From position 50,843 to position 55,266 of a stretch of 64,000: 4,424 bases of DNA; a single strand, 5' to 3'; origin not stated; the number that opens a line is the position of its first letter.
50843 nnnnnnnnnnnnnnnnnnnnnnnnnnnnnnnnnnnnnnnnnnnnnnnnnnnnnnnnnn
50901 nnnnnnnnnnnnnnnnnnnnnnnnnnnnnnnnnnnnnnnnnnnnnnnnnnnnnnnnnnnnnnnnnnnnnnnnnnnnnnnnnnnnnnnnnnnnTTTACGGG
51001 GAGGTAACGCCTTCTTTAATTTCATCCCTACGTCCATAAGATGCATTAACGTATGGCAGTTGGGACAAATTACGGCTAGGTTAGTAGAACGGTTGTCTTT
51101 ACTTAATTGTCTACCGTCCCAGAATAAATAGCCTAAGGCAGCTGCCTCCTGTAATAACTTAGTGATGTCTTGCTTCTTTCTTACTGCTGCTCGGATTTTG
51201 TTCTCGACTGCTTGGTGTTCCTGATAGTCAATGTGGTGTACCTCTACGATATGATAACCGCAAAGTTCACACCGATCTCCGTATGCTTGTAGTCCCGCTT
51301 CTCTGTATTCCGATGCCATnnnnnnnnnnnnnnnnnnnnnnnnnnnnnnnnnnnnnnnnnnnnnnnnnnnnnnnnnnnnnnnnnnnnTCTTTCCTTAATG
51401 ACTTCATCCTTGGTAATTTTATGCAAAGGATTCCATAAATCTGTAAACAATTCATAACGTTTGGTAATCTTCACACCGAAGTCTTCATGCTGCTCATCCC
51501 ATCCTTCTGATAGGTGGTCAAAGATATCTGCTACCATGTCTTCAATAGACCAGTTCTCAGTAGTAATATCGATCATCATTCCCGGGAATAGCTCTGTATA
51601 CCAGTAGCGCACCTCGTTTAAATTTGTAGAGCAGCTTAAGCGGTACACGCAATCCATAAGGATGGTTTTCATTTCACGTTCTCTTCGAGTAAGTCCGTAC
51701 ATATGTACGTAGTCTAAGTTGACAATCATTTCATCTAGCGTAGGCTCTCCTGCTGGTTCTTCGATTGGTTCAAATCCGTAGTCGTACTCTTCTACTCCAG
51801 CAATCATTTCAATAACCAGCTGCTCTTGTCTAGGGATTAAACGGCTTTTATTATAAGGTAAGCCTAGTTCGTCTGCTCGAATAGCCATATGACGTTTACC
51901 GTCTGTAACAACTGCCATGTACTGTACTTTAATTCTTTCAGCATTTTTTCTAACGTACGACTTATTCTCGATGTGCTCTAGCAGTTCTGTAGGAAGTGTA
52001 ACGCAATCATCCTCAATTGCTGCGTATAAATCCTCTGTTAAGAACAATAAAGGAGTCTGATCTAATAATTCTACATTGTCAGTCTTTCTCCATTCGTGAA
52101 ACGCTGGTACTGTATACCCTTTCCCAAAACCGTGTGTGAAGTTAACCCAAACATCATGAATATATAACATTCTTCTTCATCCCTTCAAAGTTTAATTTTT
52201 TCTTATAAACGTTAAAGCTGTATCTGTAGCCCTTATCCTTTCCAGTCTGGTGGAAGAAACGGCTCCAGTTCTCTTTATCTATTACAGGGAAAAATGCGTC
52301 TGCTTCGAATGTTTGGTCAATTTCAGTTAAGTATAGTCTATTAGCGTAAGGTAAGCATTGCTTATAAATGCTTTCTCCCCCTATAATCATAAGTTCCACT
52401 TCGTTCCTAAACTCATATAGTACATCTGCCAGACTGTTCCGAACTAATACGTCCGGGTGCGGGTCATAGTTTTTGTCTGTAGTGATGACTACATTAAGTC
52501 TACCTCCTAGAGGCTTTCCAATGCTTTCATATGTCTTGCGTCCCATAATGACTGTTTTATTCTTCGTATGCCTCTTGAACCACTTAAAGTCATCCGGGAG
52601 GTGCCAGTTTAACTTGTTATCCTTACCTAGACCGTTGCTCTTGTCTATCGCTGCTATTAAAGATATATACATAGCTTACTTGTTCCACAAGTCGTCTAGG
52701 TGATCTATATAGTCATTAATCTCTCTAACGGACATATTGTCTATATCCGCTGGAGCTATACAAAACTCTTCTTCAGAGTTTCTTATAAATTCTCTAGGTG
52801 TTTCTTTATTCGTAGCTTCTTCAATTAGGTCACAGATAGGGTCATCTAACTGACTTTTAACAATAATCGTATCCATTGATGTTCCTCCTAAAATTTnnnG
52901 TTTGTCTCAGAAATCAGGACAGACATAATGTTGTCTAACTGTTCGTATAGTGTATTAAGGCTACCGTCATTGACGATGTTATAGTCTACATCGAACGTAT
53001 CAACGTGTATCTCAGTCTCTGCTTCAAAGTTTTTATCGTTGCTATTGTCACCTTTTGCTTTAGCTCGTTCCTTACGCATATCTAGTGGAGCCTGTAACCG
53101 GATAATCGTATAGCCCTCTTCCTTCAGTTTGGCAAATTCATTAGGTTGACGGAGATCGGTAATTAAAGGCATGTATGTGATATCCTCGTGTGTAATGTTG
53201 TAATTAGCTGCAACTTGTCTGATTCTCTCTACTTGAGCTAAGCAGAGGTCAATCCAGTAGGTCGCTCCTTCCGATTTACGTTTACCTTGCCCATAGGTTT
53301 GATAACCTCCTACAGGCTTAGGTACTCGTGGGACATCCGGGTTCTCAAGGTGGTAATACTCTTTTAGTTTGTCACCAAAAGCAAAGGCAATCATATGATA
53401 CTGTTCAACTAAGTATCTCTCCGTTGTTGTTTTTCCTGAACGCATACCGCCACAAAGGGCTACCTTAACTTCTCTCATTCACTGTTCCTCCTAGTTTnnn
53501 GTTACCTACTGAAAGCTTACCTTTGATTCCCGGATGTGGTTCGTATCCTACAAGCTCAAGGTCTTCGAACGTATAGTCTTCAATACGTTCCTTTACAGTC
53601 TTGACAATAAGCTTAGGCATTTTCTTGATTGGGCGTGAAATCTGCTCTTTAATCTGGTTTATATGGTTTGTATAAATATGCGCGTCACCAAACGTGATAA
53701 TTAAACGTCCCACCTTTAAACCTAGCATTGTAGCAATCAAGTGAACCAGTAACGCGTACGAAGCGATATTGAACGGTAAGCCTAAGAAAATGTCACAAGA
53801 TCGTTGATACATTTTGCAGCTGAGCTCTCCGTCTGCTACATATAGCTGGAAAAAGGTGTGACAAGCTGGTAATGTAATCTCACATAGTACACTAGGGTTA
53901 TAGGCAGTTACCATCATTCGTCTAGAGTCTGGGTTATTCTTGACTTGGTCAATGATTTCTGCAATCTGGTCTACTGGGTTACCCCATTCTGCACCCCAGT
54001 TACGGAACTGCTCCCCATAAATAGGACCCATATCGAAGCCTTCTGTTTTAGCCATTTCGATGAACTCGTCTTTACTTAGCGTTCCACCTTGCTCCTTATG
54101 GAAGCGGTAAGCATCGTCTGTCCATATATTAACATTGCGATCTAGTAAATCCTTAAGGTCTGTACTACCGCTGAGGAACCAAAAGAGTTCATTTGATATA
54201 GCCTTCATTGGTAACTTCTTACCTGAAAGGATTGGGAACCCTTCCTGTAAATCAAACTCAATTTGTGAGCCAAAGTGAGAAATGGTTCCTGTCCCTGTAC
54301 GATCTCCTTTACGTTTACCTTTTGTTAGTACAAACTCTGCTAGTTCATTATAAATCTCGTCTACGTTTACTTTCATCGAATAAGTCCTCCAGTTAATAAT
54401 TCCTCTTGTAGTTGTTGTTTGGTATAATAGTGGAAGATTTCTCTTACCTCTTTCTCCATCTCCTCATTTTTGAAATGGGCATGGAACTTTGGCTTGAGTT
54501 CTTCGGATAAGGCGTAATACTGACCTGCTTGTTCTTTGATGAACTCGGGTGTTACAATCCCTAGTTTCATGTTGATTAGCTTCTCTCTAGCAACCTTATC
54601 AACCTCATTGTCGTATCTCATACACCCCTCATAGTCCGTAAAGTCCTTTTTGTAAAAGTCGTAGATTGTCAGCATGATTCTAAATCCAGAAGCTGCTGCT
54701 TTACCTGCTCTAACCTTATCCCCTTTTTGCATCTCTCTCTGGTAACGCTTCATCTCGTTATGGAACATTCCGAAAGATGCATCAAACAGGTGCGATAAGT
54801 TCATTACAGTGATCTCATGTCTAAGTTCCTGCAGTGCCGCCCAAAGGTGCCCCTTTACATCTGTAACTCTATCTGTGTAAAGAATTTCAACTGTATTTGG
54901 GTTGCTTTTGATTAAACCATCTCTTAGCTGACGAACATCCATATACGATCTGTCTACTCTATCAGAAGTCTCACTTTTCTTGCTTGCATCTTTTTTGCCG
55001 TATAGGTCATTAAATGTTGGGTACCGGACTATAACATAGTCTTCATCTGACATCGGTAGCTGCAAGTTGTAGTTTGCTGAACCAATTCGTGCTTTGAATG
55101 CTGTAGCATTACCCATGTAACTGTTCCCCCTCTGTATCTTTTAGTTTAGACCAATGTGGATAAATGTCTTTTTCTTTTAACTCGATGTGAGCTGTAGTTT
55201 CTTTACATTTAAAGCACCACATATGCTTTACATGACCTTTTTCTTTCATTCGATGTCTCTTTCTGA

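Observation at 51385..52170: Phage-encoded homologue of the forespore ClpC adaptor YjbA/MdfA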

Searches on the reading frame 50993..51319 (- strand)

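Call 4: search_protein_families(library=pfam, proteins=[window:50993-51319:-], max_evalue=0.01)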
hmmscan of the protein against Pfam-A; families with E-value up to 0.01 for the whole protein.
window:50993-51319:- (109 aa): 1 family
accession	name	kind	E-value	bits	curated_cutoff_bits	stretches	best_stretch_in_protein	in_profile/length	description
PF01844.29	HNH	-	0.0055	17.3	21.4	0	75-91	27-43/47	HNH endonuclease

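Call 6: search_protein_families(library=phrogs, proteins=[window:50993-51319:-], max_evalue=0.001)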
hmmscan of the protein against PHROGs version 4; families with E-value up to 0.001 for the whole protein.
window:50993-51319:- (109 aa): 5 families
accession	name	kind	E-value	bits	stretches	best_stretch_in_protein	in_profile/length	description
phrog_8048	-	DNA, RNA and nucleotide metabolism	1e-06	29.2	1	3-93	165-226/273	HNH endonuclease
phrog_2255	-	DNA, RNA and nucleotide metabolism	5.4e-05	23.7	0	13-40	109-141/211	HNH endonuclease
phrog_10822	-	DNA, RNA and nucleotide metabolism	0.00038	21.2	1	74-90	129-145/245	HNH endonuclease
phrog_1271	-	DNA, RNA and nucleotide metabolism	0.0006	20.3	0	6-93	258-316/361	HNH endonuclease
phrog_3106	-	DNA, RNA and nucleotide metabolism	0.00063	20.5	0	14-53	161-200/252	HNH endonuclease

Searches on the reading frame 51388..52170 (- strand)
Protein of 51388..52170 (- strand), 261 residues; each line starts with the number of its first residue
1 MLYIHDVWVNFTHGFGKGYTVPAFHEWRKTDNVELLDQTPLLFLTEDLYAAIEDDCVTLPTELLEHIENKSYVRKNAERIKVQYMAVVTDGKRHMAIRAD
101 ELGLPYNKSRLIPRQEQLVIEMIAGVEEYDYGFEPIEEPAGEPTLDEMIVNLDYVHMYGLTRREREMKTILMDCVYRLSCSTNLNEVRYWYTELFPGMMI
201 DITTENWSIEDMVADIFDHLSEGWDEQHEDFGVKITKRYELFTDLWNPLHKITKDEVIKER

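Call 4: search_protein_families(library=pfam, proteins=[window:51388-52170:-], max_evalue=0.01)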
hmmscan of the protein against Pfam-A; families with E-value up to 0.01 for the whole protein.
window:51388-52170:- (261 aa): 1 family
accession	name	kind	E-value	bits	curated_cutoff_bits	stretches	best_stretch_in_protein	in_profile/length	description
PF12227.13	DUF3603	-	4.5e-50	170.4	23.7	1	35-248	1-207/214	Protein of unknown function (DUF3603)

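Call 5: search_protein_families(library=ncbifam, proteins=[window:51388-52170:-], max_evalue=0.01)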
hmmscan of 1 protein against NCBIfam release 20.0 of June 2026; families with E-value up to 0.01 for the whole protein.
window:51388-52170:- (261 aa): 0 families

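Call 6: search_protein_families(library=phrogs, proteins=[window:51388-52170:-], max_evalue=0.001)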
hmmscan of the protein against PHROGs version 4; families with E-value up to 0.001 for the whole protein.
window:51388-52170:- (261 aa): 1 family
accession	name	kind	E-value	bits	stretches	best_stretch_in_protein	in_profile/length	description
phrog_7257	-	unknown function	2.2e-83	280.5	1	1-257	1-261/264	-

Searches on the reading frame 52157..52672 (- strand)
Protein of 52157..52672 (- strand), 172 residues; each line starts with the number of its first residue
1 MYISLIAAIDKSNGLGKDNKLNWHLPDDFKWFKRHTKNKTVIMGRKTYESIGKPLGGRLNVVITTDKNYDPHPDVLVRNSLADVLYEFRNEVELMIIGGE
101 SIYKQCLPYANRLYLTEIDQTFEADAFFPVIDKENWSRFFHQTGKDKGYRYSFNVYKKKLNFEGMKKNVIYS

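Call 4: search_protein_families(library=pfam, proteins=[window:52157-52672:-], max_evalue=0.01)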
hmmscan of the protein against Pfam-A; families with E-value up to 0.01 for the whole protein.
window:52157-52672:- (172 aa): 1 family
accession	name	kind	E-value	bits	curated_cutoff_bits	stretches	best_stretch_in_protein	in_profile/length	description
PF00186.24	DHFR_1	-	6.4e-54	182.4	25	1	3-158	2-159/159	Dihydrofolate reductase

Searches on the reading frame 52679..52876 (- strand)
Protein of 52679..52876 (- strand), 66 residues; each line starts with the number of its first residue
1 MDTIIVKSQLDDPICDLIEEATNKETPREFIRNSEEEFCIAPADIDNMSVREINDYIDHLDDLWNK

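Call 4: search_protein_families(library=pfam, proteins=[window:52679-52876:-], max_evalue=0.01)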
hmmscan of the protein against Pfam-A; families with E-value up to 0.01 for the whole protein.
window:52679-52876:- (66 aa): 1 family
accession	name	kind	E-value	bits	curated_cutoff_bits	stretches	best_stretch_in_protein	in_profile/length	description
PF06698.16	DUF1192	-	0.0068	16.9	25.5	1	40-60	12-32/58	Protein of unknown function (DUF1192)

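Call 6: search_protein_families(library=phrogs, proteins=[window:52679-52876:-], max_evalue=0.001)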
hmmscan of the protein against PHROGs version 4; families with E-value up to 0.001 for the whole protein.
window:52679-52876:- (66 aa): 1 family
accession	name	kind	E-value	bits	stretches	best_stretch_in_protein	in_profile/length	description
phrog_4072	-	unknown function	7.4e-25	88.1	1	6-66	5-65/65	-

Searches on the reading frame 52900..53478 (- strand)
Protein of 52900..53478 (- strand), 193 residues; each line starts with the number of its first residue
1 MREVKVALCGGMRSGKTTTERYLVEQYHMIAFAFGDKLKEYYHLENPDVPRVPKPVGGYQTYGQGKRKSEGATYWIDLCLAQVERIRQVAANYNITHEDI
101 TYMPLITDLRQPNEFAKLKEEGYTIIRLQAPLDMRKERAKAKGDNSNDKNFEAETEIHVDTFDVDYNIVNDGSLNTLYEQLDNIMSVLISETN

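Call 4: search_protein_families(library=pfam, proteins=[window:52900-53478:-], max_evalue=0.01)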
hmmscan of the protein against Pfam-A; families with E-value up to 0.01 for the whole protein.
window:52900-53478:- (193 aa): 2 families
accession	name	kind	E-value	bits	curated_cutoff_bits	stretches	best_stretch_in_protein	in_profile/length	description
PF21448.3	DNMK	-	2e-08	34.5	27.1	2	6-41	3-38/232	Deoxynucleotide monophosphate kinase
PF13238.12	AAA_18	-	3e-07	31.4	29.4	1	6-155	1-126/128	AAA domain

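Call 6: search_protein_families(library=phrogs, proteins=[window:52900-53478:-], max_evalue=0.001)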
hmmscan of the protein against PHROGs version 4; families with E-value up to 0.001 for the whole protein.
window:52900-53478:- (193 aa): 2 families
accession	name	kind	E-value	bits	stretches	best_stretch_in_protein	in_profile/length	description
phrog_139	-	other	1.4e-40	140.8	1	3-191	83-266/342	deoxynucleoside monophosphate kinase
phrog_1815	-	other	4.2e-06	28.1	0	91-188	76-181/197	guanylate kinase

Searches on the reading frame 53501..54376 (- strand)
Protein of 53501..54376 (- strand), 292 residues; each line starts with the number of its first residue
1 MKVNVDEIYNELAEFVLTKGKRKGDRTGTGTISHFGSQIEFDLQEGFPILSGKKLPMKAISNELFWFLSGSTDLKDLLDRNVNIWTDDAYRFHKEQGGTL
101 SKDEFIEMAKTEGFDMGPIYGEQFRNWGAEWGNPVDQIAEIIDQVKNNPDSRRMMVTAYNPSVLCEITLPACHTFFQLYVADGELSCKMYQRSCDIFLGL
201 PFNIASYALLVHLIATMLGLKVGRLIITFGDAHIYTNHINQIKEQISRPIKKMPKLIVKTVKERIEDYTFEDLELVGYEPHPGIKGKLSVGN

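Call 4: search_protein_families(library=pfam, proteins=[window:53501-54376:-], max_evalue=0.01)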
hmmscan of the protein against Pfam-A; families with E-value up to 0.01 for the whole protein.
window:53501-54376:- (292 aa): 1 family
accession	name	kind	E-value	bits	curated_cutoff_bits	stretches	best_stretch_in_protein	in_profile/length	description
PF00303.24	Thymidylat_synt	-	3.8e-98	328.3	24.3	1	8-290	2-266/266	Thymidylate synthase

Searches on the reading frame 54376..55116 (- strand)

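Call 4: search_protein_families(library=pfam, proteins=[window:54376-55116:-], max_evalue=0.01)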
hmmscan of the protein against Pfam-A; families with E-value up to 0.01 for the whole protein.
window:54376-55116:- (247 aa): 1 family
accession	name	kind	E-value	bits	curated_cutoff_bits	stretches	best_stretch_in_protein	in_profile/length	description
PF10127.15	RlaP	-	0.0028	17.8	23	1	7-159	22-169/249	RNA repair pathway DNA polymerase beta family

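Call 6: search_protein_families(library=phrogs, proteins=[window:54376-55116:-], max_evalue=0.001)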
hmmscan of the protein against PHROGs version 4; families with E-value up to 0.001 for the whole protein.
window:54376-55116:- (247 aa): 1 family
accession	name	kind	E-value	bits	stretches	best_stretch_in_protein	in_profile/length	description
phrog_388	-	DNA, RNA and nucleotide metabolism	2e-25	90.6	1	3-214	36-222/351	nucleotidyltransferase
